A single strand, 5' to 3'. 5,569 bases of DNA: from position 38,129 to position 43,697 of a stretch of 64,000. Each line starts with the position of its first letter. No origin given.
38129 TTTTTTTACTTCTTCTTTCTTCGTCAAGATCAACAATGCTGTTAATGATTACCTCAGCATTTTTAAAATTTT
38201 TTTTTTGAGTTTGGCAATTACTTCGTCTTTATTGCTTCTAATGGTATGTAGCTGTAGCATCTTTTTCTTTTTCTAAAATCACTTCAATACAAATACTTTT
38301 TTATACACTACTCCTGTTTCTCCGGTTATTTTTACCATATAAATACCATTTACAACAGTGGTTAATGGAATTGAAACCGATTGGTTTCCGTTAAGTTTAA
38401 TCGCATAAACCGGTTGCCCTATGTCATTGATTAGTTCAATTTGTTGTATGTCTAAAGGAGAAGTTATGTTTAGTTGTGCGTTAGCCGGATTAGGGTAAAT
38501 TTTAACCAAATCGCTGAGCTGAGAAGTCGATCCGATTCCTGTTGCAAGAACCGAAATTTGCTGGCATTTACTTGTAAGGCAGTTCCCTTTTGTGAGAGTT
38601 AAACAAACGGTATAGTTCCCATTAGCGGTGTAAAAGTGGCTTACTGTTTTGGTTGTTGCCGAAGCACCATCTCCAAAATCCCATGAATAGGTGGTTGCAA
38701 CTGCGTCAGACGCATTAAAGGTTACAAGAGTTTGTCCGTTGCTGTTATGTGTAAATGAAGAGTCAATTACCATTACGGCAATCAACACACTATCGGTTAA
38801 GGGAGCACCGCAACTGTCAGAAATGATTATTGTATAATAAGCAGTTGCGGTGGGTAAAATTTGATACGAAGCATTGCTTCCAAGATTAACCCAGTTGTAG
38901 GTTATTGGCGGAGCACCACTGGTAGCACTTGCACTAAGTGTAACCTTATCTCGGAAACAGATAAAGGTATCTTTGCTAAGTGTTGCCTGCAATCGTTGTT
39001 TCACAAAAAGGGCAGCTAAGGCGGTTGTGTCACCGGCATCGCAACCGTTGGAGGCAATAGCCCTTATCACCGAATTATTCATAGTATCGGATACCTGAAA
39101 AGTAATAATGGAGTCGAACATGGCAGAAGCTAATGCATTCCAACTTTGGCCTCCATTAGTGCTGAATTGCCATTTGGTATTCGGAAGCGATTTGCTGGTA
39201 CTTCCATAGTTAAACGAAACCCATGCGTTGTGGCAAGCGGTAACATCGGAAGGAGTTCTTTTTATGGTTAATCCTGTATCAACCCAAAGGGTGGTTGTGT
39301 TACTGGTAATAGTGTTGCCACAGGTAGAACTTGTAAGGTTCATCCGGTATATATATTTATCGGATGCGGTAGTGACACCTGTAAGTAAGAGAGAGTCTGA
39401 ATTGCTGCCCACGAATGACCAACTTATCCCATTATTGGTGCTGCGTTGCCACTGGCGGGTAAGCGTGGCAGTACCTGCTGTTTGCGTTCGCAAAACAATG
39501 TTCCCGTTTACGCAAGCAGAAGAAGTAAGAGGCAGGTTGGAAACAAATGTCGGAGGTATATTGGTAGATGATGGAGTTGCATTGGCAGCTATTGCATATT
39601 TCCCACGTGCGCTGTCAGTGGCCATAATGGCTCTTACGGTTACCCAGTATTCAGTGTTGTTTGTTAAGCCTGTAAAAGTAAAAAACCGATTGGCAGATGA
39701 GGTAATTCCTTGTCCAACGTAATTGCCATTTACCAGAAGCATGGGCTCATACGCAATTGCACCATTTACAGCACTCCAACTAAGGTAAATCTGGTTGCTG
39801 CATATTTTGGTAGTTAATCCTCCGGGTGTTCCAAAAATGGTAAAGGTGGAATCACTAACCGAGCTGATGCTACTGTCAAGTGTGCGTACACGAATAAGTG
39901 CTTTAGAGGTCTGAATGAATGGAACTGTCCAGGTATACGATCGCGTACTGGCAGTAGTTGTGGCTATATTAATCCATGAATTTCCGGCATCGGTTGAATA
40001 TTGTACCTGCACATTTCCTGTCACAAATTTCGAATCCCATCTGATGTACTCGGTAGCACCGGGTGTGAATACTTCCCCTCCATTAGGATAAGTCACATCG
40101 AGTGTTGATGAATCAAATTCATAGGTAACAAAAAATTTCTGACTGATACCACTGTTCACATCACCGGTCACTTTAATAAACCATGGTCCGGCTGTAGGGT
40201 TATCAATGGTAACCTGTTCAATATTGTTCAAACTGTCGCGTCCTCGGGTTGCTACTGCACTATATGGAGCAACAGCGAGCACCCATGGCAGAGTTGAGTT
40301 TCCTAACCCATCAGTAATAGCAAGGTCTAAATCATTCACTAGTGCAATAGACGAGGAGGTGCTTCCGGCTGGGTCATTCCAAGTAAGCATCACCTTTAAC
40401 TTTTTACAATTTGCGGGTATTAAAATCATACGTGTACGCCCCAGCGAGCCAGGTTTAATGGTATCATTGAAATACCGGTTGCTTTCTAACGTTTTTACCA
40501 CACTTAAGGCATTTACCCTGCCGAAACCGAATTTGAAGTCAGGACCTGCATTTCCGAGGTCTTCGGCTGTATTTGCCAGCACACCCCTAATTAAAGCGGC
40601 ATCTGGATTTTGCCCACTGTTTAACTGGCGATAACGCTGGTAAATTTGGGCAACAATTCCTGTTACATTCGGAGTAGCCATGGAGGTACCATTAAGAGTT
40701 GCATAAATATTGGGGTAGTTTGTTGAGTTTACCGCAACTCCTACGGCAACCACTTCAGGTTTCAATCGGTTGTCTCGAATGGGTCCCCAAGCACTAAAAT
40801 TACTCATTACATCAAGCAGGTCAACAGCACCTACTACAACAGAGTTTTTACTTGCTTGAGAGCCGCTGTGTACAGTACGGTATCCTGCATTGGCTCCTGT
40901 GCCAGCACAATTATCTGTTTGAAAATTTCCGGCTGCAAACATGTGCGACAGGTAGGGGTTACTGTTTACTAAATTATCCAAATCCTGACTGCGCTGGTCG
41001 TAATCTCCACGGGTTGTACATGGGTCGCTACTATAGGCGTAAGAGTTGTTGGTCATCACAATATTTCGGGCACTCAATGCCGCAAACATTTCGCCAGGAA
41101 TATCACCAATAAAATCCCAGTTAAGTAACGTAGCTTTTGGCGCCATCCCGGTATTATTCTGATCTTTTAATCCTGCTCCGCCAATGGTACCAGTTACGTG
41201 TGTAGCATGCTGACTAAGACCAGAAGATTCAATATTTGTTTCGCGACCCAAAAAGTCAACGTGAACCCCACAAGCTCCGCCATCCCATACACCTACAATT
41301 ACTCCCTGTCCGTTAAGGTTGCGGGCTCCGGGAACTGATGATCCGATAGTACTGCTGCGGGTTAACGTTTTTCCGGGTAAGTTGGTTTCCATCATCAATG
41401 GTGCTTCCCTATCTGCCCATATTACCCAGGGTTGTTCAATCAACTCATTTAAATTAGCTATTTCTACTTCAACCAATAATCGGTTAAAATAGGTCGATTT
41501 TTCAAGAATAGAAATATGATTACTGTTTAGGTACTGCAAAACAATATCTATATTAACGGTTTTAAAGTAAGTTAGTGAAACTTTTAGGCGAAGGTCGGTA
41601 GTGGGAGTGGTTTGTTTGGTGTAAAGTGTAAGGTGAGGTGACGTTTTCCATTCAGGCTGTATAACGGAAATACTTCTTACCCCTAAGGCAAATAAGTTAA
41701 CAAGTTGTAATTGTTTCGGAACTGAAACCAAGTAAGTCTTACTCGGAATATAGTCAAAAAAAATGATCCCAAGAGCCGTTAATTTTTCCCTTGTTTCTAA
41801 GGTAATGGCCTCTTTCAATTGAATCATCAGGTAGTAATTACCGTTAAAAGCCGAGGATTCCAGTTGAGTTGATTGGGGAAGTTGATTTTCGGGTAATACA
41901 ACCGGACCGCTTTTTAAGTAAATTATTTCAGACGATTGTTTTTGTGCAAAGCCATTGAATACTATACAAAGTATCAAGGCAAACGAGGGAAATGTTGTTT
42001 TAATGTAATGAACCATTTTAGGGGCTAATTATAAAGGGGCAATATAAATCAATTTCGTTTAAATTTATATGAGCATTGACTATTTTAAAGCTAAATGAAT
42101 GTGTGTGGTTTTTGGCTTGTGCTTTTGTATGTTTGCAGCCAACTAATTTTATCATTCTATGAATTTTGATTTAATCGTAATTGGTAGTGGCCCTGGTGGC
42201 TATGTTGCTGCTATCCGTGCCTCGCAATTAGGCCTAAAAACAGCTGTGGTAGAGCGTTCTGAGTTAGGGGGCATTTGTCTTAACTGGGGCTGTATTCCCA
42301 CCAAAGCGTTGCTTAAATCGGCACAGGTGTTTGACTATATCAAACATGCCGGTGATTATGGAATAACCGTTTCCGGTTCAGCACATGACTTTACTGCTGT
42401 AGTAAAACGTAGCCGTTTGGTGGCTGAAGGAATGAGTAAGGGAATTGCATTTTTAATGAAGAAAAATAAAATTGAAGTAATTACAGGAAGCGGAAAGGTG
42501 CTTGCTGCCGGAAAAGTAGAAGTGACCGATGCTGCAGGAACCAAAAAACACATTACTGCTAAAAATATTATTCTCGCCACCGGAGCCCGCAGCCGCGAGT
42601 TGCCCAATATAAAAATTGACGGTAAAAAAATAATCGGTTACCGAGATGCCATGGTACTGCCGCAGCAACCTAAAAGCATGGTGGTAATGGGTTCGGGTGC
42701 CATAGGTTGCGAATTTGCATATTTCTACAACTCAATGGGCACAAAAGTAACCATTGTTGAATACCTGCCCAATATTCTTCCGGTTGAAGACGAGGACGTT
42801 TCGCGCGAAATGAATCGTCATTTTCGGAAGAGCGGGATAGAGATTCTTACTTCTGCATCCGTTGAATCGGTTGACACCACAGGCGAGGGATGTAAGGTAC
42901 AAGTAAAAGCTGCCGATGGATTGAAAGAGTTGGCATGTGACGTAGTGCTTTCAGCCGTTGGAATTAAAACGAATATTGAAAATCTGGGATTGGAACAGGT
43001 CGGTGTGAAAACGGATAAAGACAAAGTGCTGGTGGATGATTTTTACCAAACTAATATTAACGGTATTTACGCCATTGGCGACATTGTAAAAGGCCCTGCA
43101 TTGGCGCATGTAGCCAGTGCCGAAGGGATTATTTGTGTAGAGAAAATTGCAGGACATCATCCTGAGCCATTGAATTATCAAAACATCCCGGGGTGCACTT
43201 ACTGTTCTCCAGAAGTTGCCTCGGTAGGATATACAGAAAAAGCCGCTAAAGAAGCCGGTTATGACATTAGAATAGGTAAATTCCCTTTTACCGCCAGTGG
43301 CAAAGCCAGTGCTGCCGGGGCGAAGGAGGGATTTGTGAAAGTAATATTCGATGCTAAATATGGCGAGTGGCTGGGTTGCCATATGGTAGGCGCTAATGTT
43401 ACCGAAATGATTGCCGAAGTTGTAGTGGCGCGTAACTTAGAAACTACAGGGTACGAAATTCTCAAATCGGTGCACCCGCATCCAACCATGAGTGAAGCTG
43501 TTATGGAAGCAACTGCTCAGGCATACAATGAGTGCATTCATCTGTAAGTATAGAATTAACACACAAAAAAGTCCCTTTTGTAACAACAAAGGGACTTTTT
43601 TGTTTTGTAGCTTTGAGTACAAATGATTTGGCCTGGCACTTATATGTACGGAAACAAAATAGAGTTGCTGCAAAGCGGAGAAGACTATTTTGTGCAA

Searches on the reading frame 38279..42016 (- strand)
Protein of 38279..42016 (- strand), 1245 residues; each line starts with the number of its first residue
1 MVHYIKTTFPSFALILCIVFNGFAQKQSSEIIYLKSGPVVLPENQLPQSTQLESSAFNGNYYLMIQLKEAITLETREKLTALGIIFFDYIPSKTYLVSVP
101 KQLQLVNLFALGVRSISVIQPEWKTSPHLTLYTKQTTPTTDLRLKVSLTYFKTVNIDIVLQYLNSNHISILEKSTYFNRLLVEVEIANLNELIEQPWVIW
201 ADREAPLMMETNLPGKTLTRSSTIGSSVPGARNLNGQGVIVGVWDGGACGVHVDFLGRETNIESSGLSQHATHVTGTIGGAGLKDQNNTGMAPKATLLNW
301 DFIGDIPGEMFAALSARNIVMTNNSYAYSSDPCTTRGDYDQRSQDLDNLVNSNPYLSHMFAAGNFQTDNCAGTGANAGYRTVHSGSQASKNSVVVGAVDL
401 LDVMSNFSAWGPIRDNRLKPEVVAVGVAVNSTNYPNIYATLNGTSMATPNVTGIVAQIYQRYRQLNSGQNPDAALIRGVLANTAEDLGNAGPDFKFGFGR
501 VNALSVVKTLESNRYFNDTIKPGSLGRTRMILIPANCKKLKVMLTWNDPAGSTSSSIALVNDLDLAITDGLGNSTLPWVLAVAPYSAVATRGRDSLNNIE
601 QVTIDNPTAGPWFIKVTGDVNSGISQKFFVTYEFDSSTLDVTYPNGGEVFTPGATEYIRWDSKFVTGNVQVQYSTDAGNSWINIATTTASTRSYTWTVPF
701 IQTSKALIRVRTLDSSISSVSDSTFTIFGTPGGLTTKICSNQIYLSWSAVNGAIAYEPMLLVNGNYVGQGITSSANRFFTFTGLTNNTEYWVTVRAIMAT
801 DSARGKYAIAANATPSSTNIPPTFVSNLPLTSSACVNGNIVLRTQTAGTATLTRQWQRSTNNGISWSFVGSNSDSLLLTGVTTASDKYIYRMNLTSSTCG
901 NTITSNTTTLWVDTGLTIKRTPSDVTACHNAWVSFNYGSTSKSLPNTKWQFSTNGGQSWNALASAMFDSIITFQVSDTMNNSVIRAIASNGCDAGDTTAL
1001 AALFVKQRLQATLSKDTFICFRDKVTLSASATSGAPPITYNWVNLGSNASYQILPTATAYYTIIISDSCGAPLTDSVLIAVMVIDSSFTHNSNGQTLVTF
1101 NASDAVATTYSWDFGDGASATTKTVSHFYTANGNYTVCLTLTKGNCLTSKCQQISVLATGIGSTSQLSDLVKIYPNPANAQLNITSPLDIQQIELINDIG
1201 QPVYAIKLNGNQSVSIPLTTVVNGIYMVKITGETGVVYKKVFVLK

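Call 33: search_protein_families(library=pfam, proteins=[window:38279-42016:-], max_evalue=0.00001)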
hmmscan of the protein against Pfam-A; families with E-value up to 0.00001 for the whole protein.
window:38279-42016:- (1245 aa): 4 families
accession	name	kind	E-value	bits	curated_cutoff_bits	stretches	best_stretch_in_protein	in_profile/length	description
PF00082.27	Peptidase_S8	-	4.5e-29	102.1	21.8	1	259-499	24-288/288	Subtilase family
PF18911.6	PKD_4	-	3.2e-15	56.4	27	1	1094-1149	16-76/85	PKD domain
PF18962.6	Por_Secre_tail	-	2.6e-11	44.1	27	1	1173-1243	1-75/75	Secretion system C-terminal sorting domain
PF00801.26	PKD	-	8e-10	39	23.5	1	1095-1142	14-66/80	PKD domain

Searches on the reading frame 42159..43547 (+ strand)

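Call 33: search_protein_families(library=pfam, proteins=[window:42159-43547:+], max_evalue=0.00001)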
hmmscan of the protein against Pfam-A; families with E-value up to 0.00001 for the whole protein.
window:42159-43547:+ (462 aa): 10 families
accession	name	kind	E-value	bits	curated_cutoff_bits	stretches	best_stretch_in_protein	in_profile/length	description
PF07992.20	Pyr_redox_2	-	7.3e-70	236.1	26.1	1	3-323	1-291/291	Pyridine nucleotide-disulphide oxidoreductase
PF02852.28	Pyr_redox_dim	-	1.6e-35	122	25.3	1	343-451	1-109/110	Pyridine nucleotide-disulphide oxidoreductase, dimerisation domain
PF00070.33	Pyr_redox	-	1.6e-27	96.2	22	1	174-252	2-80/82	Pyridine nucleotide-disulphide oxidoreductase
PF13738.12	Pyr_redox_3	-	2.5e-16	60.2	30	1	6-307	1-305/305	Pyridine nucleotide-disulphide oxidoreductase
PF00890.30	FAD_binding_2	-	1.3e-10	41.6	20.4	1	4-43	1-40/414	FAD binding domain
PF12831.13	FAD_oxidored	-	9.8e-08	32.1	27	1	4-142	1-145/416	FAD dependent oxidoreductase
PF01134.28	GIDA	-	1.9e-07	30.9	22.1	0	4-146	1-153/391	Glucose inhibited division protein A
PF01266.30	DAO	-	4.7e-07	30.1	27.9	0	4-37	1-35/353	FAD dependent oxidoreductase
PF13450.12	NAD_binding_8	-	1.2e-06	29.1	21.9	0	7-40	1-35/68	NAD(P)-binding Rossmann-like domain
PF03486.20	HI0933_like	-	3.3e-06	27.1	50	0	4-35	2-33/244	HI0933-like protein Rossmann domain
